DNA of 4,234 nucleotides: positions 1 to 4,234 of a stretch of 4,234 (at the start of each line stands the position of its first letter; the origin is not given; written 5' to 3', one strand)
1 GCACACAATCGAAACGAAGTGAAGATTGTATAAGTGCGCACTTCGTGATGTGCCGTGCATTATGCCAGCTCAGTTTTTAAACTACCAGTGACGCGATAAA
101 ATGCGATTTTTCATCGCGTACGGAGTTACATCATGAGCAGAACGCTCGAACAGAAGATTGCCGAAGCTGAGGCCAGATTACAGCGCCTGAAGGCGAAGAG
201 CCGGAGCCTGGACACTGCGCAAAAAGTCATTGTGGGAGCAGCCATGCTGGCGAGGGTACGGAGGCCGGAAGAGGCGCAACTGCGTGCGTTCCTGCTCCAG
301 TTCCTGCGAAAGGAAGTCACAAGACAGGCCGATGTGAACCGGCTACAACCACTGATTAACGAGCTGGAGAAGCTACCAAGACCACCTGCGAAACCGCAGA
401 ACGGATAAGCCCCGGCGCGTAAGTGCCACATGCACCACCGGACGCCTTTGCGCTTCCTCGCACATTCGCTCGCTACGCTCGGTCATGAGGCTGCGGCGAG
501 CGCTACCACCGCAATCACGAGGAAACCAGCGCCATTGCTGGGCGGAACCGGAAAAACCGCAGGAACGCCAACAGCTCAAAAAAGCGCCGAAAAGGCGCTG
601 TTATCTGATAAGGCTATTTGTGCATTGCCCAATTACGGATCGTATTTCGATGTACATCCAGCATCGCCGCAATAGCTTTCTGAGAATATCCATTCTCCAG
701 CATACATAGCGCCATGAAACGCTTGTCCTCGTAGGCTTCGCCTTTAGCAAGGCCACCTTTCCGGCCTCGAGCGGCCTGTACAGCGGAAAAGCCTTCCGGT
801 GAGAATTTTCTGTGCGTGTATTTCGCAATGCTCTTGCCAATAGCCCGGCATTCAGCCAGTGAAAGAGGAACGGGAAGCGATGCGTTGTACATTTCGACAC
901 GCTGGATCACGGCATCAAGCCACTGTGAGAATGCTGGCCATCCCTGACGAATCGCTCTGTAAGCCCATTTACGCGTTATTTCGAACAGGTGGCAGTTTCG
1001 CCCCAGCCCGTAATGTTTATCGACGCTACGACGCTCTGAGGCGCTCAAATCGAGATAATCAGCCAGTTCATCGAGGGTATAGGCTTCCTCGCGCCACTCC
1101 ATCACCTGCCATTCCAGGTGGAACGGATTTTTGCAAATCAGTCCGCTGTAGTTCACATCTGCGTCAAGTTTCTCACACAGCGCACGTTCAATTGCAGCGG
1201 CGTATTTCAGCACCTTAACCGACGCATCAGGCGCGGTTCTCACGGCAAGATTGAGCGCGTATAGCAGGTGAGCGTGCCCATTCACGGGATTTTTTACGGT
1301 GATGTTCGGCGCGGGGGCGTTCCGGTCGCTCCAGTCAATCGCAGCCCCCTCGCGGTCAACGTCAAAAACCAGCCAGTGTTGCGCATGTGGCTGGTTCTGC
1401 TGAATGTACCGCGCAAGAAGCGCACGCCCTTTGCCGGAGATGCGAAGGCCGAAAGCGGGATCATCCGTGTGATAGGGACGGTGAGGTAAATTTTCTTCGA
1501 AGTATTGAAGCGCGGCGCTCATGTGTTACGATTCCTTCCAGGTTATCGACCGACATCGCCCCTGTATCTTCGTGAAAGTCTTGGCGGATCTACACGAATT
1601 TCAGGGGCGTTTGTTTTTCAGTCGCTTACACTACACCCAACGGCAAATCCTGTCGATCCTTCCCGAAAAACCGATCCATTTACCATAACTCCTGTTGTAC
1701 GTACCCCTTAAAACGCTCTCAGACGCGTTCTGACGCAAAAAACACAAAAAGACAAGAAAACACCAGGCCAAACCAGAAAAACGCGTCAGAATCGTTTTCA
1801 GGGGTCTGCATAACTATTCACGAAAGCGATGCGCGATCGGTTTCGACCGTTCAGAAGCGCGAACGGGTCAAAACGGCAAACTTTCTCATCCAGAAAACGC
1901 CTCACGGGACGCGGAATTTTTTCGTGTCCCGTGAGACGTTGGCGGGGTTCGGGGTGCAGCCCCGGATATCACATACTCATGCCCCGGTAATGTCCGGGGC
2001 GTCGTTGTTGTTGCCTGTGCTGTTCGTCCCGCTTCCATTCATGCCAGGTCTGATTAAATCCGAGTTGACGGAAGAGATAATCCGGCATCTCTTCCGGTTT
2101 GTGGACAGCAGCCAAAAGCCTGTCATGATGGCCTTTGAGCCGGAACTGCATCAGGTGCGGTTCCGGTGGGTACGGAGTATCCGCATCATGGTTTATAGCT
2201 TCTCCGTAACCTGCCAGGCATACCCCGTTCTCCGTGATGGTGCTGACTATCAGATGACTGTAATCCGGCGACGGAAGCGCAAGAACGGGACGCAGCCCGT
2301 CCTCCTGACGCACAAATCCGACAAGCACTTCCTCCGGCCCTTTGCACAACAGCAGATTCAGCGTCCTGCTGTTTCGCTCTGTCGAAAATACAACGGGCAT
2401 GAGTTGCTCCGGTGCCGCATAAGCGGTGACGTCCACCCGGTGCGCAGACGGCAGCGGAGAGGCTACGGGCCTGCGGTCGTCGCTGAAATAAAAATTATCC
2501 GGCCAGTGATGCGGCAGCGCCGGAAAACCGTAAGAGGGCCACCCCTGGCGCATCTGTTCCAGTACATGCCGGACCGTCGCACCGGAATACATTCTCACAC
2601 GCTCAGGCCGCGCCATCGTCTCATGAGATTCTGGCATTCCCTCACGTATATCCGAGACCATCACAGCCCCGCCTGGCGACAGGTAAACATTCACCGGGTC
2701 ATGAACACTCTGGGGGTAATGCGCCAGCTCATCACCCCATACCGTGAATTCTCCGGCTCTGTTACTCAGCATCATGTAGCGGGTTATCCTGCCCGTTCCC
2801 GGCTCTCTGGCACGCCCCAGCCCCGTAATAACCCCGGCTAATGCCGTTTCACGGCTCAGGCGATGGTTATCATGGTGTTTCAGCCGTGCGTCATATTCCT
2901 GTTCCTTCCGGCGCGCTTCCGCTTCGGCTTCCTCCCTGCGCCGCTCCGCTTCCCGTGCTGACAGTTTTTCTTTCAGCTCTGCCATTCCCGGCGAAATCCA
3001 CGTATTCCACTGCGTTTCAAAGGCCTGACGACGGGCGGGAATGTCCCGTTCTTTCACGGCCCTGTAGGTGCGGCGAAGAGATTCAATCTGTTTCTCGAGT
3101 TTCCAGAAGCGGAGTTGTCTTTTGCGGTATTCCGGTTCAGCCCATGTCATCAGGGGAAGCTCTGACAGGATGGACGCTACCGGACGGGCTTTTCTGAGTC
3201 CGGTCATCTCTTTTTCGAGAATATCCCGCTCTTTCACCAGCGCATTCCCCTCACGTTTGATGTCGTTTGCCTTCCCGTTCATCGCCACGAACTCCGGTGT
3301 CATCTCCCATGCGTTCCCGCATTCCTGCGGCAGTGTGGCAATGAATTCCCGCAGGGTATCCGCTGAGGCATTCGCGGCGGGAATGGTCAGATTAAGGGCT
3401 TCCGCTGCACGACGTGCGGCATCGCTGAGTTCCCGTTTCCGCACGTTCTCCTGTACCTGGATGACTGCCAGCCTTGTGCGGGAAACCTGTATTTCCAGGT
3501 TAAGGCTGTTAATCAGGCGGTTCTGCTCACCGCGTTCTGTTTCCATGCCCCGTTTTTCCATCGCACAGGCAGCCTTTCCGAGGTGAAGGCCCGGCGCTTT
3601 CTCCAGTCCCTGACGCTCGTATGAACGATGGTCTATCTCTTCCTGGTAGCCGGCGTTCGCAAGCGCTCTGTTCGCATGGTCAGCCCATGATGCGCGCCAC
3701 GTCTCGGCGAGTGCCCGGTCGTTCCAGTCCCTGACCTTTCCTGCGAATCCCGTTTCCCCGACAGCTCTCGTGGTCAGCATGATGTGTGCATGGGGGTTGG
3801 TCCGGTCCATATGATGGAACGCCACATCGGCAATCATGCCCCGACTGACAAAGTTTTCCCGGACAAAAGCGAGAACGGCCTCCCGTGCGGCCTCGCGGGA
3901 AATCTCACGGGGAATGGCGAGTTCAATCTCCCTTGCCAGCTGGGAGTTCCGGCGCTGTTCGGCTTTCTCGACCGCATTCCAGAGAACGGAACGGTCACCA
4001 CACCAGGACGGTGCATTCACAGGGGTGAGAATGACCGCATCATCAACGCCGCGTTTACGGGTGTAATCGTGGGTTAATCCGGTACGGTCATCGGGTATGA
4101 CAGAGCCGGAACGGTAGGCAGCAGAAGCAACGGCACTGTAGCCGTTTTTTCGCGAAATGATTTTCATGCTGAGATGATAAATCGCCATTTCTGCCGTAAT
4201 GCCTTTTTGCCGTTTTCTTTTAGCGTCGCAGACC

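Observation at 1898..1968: Strong hairpin and a second GC hairpin between mobA and the resolution site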

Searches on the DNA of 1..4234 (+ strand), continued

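Call 81: search_dna_similar(query=window:1885-1975:-, collection=ecoli_genomes, mode=distant, max_evalue=0.001, max_rows=40, rows=spread)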
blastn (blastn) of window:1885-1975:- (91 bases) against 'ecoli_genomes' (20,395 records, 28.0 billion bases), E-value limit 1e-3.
Records with a match: 282; places in all: 305; records where one place covers at least 80% of the query: 158.
Genomes with a match: 245 of 5426; with a place that covers at least 80% of the query: 147. Places per genome that has any: lowest 1, median 1, highest 12. On chromosomes: 0 places; on plasmids: 305.
Best place of each record, by identity: >=99% 23; 90-95% 8; 80-90% 202; 60-80% 49.
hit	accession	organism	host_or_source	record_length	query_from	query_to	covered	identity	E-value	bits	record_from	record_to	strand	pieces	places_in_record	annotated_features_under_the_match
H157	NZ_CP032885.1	Escherichia coli strain SCEC020022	Homo sapiens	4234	1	91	100%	100.0%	3e-38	165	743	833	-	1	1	mobQ: MobQ family relaxase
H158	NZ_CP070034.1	Escherichia coli strain FDAARGOS_1337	Homo sapiens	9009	1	91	100%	100.0%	3e-38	165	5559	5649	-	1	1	mobQ: MobQ family relaxase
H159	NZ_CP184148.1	Escherichia coli strain F11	Homo sapiens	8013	1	91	100%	100.0%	3e-38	165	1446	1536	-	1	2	mobQ: MobQ family relaxase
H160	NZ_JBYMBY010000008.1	Escherichia coli strain E423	cloacal swab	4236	1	91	100%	100.0%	3e-38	165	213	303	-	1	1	mobQ: MobQ family relaxase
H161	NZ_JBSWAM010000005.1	Escherichia coli strain 998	Homo sapiens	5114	7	91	93%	89.4%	2e-21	110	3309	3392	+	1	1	none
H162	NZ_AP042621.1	Escherichia coli strain OkiPb01703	bovine feces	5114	7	91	93%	87.1%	9e-19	101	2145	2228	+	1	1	none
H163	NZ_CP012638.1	Escherichia coli strain SF-088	Homo sapiens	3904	7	91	93%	87.1%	1e-17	98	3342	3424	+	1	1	none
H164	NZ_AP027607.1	Escherichia coli strain LR-71-1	Homo sapiens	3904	7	91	93%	87.1%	1e-17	98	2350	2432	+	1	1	none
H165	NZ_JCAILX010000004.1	Escherichia coli strain O15_8X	not provided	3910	7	91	93%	87.1%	1e-17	98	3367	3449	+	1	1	none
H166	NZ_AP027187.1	Escherichia coli strain NIID080884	Homo sapiens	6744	1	84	92%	83.3%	2e-14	86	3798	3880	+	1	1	mobQ: MobQ family relaxase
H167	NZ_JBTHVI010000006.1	Escherichia coli strain 4FM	Mink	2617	14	89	84%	89.6%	1e-16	93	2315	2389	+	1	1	none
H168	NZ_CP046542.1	Escherichia coli strain FHI_NMBU_10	Homo sapiens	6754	1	84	92%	81.0%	1e-11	77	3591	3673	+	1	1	mobQ: MobQ family relaxase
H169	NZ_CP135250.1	Escherichia coli strain OHT76-1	Food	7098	1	84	92%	81.0%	1e-11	77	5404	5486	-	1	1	mobQ: MobQ family relaxase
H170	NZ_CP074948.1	Escherichia coli strain 05_3471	Homo sapiens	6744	1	84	92%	81.0%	1e-11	77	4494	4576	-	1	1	mobQ: MobQ family relaxase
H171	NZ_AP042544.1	Escherichia coli strain OkiPb01689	bovine feces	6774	1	84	92%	81.0%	1e-11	77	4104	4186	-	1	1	mobQ: MobQ family relaxase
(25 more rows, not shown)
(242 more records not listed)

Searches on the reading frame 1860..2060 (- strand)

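Call 64: search_protein_families(library=pfam, proteins=[L003:88-1077:+, L006:631-1161:+])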
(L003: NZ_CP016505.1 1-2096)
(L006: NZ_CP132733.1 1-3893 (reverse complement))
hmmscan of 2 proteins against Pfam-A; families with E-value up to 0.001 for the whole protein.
L003:88-1077:+ (329 aa): 1 family
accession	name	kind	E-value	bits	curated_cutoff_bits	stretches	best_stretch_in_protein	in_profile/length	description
PF01446.23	Rep_1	-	6.2e-86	288.4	33.2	1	68-317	2-252/253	Replication protein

L006:631-1161:+ (176 aa): 0 families
